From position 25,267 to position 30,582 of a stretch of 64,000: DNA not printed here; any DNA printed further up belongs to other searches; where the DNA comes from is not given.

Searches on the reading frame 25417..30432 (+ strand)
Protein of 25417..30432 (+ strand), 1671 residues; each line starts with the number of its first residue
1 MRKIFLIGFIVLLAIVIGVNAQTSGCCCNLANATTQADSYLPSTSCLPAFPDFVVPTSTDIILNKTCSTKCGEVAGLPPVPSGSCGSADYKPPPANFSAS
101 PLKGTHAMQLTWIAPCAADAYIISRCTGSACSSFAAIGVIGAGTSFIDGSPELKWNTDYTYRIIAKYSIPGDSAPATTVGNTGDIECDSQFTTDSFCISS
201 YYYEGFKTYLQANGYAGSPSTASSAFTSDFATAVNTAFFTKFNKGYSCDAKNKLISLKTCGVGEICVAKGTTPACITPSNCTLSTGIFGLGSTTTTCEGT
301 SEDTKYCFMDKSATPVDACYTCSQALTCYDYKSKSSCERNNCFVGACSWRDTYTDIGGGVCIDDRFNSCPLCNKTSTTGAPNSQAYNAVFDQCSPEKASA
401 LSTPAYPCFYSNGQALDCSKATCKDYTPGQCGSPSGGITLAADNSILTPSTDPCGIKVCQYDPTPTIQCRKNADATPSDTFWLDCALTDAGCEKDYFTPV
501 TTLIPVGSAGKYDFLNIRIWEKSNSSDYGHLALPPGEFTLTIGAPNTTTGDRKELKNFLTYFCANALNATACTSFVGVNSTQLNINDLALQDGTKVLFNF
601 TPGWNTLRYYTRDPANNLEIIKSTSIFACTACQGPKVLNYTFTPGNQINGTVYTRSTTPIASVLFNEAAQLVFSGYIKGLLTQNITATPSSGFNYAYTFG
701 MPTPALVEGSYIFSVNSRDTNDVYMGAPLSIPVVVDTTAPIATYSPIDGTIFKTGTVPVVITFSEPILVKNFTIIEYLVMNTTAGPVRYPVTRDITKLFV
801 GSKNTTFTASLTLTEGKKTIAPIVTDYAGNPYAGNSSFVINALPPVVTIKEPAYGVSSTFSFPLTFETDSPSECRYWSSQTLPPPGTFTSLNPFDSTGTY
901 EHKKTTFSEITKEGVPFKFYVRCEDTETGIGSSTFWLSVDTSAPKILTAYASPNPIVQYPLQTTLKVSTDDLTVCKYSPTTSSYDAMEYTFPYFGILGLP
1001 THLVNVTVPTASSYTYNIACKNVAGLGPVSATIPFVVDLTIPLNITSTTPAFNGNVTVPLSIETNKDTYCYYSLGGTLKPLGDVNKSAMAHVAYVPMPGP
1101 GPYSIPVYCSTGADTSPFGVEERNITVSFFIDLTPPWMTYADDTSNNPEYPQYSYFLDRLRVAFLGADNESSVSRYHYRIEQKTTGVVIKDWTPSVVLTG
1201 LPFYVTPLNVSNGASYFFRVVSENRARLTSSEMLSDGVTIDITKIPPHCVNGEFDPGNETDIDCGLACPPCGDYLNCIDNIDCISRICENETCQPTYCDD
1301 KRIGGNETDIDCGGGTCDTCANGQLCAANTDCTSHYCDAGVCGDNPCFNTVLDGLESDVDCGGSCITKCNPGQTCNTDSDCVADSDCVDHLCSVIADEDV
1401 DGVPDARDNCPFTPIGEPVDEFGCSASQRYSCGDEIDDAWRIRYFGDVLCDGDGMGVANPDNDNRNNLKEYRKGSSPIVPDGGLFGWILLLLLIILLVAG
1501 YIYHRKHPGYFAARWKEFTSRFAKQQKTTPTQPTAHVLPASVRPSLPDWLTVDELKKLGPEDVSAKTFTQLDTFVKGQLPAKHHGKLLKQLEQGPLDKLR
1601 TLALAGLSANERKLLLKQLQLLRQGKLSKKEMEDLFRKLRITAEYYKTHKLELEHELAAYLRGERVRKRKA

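Call 10: search_protein_families(library=pfam, max_evalue=0.01, proteins=[window:25417-30432:+])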
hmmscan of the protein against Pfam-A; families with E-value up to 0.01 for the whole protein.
window:25417-30432:+ (1671 aa): 0 families
